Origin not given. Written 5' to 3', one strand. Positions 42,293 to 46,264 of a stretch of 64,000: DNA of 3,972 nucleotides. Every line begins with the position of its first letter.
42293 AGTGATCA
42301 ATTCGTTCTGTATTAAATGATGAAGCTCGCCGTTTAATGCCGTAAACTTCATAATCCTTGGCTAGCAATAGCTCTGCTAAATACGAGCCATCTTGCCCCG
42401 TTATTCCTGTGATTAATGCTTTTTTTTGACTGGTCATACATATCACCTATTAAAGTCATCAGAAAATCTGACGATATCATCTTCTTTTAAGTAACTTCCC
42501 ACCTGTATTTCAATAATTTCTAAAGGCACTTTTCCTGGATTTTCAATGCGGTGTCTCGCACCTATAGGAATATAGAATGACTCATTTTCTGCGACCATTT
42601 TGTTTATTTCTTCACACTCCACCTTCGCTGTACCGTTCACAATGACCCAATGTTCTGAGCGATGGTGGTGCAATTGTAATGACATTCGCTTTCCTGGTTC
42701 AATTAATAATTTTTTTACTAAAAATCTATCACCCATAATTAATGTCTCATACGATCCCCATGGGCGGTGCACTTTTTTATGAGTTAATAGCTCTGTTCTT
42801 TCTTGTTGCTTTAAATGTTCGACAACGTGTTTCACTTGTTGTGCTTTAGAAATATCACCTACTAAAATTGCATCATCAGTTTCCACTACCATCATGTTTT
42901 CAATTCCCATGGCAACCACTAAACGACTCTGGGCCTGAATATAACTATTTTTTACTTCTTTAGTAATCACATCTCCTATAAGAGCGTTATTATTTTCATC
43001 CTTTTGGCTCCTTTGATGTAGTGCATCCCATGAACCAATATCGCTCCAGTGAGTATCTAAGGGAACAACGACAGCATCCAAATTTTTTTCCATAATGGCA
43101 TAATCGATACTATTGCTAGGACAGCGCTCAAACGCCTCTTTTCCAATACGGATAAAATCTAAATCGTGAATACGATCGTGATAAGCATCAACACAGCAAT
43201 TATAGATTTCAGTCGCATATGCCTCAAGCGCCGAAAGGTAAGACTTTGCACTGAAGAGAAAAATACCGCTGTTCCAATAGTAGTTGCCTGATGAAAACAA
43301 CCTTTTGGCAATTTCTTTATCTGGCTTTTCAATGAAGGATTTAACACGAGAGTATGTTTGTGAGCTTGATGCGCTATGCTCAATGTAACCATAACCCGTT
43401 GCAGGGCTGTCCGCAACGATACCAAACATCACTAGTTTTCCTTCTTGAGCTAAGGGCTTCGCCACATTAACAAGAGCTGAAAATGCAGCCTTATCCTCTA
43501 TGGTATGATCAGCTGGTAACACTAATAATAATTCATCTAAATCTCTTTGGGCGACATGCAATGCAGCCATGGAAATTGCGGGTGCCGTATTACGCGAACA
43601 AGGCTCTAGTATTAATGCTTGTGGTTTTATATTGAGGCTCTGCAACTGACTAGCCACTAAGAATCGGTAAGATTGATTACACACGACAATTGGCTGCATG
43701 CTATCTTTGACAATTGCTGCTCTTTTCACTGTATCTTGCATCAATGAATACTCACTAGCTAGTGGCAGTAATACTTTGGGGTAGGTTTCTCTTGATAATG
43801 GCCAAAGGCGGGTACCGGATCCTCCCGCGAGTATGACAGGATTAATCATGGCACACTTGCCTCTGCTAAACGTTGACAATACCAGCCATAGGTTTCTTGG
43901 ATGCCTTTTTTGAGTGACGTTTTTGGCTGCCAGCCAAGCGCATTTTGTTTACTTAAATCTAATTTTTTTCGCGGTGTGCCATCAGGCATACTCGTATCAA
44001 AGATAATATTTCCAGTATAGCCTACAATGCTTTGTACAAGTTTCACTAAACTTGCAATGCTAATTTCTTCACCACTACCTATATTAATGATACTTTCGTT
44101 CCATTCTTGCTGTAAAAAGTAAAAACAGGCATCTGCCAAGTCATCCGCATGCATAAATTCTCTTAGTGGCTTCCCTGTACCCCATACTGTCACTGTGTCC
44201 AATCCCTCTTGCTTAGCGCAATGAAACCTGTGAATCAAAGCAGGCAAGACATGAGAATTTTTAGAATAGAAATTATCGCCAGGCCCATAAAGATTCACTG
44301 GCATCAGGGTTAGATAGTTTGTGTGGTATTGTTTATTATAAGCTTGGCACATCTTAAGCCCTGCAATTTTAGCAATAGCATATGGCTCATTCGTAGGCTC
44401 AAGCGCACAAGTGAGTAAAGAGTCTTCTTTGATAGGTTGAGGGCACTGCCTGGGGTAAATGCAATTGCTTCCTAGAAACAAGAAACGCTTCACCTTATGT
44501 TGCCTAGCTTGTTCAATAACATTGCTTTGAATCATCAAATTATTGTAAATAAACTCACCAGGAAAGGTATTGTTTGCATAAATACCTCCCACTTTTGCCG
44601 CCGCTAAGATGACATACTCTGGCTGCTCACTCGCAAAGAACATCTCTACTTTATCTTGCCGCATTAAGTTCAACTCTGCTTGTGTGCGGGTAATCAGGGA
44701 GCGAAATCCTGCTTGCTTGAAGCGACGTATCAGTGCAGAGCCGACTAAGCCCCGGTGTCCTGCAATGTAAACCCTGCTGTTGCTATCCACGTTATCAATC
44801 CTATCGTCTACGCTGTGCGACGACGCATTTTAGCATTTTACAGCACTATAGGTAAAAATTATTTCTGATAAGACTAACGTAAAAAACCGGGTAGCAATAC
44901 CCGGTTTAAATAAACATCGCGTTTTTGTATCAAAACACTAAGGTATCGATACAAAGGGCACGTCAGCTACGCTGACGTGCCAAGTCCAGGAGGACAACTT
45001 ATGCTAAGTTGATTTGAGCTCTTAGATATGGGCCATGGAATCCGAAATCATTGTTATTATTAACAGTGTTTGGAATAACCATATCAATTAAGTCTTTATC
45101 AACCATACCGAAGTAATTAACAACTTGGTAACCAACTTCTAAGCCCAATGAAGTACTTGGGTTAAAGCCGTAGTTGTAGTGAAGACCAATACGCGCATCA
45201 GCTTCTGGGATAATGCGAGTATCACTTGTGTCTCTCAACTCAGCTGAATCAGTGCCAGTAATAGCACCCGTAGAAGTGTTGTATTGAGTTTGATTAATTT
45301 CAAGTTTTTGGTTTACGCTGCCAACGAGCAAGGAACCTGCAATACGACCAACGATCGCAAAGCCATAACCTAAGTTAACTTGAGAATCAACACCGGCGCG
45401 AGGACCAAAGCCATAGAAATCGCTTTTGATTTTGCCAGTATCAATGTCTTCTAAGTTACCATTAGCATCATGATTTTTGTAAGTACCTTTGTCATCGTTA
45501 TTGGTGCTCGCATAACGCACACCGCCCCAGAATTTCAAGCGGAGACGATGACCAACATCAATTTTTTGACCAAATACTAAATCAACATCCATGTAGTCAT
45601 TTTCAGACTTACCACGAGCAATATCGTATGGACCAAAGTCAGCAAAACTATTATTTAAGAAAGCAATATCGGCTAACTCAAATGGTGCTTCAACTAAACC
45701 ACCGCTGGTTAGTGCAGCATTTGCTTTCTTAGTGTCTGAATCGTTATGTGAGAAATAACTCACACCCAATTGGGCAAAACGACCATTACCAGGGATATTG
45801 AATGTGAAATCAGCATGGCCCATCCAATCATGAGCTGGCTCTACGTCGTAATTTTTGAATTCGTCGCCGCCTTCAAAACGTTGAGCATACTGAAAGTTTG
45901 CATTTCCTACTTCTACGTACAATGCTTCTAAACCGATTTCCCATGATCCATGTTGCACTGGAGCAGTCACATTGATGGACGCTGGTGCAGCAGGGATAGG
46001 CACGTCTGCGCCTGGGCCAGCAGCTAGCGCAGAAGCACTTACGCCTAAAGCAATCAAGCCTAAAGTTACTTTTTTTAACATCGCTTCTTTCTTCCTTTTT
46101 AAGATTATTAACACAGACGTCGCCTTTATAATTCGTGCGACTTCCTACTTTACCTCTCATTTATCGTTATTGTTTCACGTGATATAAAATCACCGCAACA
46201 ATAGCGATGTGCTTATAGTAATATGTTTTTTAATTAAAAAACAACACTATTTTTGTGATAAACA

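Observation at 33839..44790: GDP-L-fucose synthesis genes fused into one operon with three tandem TPR/GT41 (OGT/SPINDLY-like) glycosyltransferases: candidate bacterial protein O-fucosylation system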

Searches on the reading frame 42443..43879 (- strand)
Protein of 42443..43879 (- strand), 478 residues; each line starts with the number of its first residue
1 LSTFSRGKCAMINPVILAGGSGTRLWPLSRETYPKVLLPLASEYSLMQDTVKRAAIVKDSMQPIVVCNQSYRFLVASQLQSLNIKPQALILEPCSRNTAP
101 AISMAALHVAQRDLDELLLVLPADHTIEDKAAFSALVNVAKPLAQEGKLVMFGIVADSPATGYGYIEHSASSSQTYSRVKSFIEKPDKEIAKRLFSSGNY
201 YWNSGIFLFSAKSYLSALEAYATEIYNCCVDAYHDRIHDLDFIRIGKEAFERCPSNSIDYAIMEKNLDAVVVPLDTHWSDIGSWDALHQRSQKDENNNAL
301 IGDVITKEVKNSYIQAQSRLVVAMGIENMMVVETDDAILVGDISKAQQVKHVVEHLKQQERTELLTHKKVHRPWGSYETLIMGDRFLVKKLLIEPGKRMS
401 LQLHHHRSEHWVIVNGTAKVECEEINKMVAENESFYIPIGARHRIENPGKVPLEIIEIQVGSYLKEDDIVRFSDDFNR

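Call 4: search_protein_families(library=pfam, proteins=[window:42443-43879:-], max_evalue=0.01)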
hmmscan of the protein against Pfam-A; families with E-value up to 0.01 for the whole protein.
window:42443-43879:- (478 aa): 5 families
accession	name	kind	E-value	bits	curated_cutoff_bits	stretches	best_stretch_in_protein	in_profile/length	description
PF00483.29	NTP_transferase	-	7.7e-59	199.7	21.2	1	14-296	2-244/245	Nucleotidyl transferase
PF01050.24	MannoseP_isomer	-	3.2e-50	169.6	23.6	1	360-474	2-116/116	Mannose-6-phosphate isomerase C-terminal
PF22640.1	ManC_GMP_beta-helix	-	4.1e-11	43.1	27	1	303-356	2-55/55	MannoseP isomerase/GMP-like beta-helix domain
PF07883.17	Cupin_2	-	1.1e-08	35.1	27.2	1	393-458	5-69/70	Cupin domain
PF12804.13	NTP_transf_3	-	2.9e-06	28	27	1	15-141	2-112/160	MobA-like NTP transferase domain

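Call 5: search_protein_families(library=ncbifam, proteins=[window:42443-43879:-], max_evalue=0.01)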
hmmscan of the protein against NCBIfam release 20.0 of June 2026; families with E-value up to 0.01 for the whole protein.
window:42443-43879:- (478 aa): 11 families
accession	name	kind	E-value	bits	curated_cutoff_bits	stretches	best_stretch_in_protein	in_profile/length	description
TIGR01479.1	GMP_PMI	equivalog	2.5e-202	672.8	372.95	1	12-477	1-466/467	mannose-1-phosphate guanylyltransferase/mannose-6-phosphate isomerase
NF012004.0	PRK15460.1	equivalog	3.6e-164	546.9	859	1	12-478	6-477/478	mannose-1-phosphate guanyltransferase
TIGR03992.1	Arch_glmU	subfamily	2.8e-13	49.5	292.1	1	14-216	3-182/393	bifunctional sugar-1-phosphate nucleotidylyltransferase/acetyltransferase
TIGR01173.1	glmU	equivalog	5e-09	35.5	366.85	1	15-219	4-182/452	bifunctional UDP-N-acetylglucosamine diphosphorylase/glucosamine-1-phosphate N-acetyltransferase GlmU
TIGR02091.1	glgC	equivalog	3e-06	26.6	424.9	1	15-224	4-213/364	glucose-1-phosphate adenylyltransferase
NF002772.0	PRK02862.1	equivalog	4.5e-06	25.7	537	1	15-50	7-41/429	glucose-1-phosphate adenylyltransferase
TIGR01099.1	galU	equivalog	8.7e-06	25.5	326.8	1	115-207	120-211/261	UTP--glucose-1-phosphate uridylyltransferase GalU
NF052502.1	man1P_GTase_Rv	exception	4.9e-05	22.4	440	1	14-72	3-56/352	mannose-1-phosphate guanylyltransferase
NF002023.0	PRK00844.1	subfamily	5.4e-05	22.2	458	1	14-222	9-216/408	glucose-1-phosphate adenylyltransferase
NF041313.1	UDPGP_AglF_Halo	equivalog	0.00021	20.8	400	1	14-207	3-179/234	UTP--glucose-1-phosphate uridylyltransferase AglF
TIGR01208.1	rmlA_long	equivalog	0.0062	15.5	320.25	0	15-43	3-30/353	glucose-1-phosphate thymidylyltransferase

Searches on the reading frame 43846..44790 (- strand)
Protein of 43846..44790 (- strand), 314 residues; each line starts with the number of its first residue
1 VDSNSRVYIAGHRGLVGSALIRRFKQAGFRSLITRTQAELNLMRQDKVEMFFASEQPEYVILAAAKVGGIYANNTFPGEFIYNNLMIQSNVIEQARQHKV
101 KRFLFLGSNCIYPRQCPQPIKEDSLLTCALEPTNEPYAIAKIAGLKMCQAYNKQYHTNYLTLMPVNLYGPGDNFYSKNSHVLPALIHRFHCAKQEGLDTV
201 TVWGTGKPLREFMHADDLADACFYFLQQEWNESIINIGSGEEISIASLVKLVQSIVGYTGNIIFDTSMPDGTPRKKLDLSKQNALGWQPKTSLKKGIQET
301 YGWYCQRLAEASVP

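Call 4: search_protein_families(library=pfam, proteins=[window:43846-44790:-], max_evalue=0.01)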
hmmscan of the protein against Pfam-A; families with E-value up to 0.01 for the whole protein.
window:43846-44790:- (314 aa): 4 families
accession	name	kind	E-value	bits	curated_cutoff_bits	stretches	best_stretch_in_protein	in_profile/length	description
PF01370.27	Epimerase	-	1.2e-61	208.7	20.9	1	7-238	1-240/240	NAD dependent epimerase/dehydratase family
PF16363.11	GDP_Man_Dehyd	-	2.4e-20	73.7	27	1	41-300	60-332/332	GDP-mannose 4,6 dehydratase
PF04321.23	RmlD_sub_bind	-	1.8e-06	27.7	27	1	6-68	2-63/287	RmlD substrate binding domain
PF02719.21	Polysacc_synt_2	-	8.1e-05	22.4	20.2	1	44-107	65-127/293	Polysaccharide biosynthesis protein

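Call 5: search_protein_families(library=ncbifam, proteins=[window:43846-44790:-], max_evalue=0.01)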
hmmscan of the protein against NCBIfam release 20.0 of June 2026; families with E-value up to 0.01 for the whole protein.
window:43846-44790:- (314 aa): 14 families
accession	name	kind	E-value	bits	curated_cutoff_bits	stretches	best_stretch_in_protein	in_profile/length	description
NF047922.1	GDPFucSynFcl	equivalog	4.8e-139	463.1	500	1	4-308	2-305/308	GDP-L-fucose synthase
TIGR01181.1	dTDP_gluc_dehyt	equivalog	4.1e-24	85.3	365.1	1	43-306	60-313/321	dTDP-glucose 4,6-dehydratase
TIGR01179.1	galE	equivalog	5.9e-21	74.6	262.3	1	40-306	54-327/332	UDP-glucose 4-epimerase GalE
TIGR04180.1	EDH_00030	hypoth_equivalog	1.6e-17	63.6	475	1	56-266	70-266/297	NAD-dependent 4,6-dehydratase LegB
TIGR02197.1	heptose_epim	equivalog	1.1e-10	41.3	274.6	1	55-304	65-313/316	ADP-glyceromanno-heptose 6-epimerase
NF007490.0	PRK10084.1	subfamily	2.2e-10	40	649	1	43-306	60-336/361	dTDP-glucose 4,6-dehydratase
NF007582.0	PRK10217.1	equivalog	1.3e-07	31.1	698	1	123-305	146-332/355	dTDP-glucose 4,6-dehydratase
NF007956.0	PRK10675.1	subfamily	2.9e-06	26.7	394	1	75-306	91-331/338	UDP-glucose 4-epimerase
NF042422.1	oxyalk_red_OleD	equivalog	9.6e-06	25.2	580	1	7-191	3-186/329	2-alkyl-3-oxoalkanoate reductase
TIGR01214.1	rmlD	equivalog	6.7e-05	22.1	224.05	1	6-66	1-60/285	dTDP-4-dehydrorhamnose reductase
NF011728.1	PRK15181.1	equivalog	0.00029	19.9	760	1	83-307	116-340/348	Vi polysaccharide biosynthesis UDP-N-acetylglucosaminuronic acid C-4 epimerase TviC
TIGR02622.1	CDP_4_6_dhtase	equivalog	0.00072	18.8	278.45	0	269-307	294-333/352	CDP-glucose 4,6-dehydratase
TIGR03466.1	HpnA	hypoth_equivalog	0.008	15.1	367.65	0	6-149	2-153/327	hopanoid-associated sugar epimerase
TIGR01777.1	yfcH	hypoth_equivalog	0.0082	15.7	207.35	0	7-41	1-36/292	TIGR01777 family oxidoreductase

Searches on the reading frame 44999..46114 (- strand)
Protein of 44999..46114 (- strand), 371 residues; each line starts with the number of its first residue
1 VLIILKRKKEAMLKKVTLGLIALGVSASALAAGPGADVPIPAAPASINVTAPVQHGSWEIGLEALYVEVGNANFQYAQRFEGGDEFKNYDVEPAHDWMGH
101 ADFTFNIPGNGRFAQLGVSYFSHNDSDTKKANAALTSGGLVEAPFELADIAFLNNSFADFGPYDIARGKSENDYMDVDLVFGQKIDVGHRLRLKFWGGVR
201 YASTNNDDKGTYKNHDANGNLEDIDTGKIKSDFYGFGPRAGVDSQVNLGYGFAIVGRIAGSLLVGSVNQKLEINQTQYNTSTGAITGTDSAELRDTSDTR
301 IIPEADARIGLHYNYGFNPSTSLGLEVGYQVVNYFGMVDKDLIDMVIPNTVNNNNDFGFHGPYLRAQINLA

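Call 4: search_protein_families(library=pfam, proteins=[window:44999-46114:-], max_evalue=0.01)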
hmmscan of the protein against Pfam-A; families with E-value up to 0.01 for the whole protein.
window:44999-46114:- (371 aa): 1 family
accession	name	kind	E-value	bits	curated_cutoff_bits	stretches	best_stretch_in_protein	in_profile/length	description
PF05150.18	Legionella_OMP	-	5.3e-47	160.5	25.4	1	50-368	1-279/281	Legionella pneumophila major outer membrane protein precursor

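Call 5: search_protein_families(library=ncbifam, proteins=[window:44999-46114:-], max_evalue=0.01)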
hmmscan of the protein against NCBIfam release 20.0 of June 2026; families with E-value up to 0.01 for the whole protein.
window:44999-46114:- (371 aa): 0 families
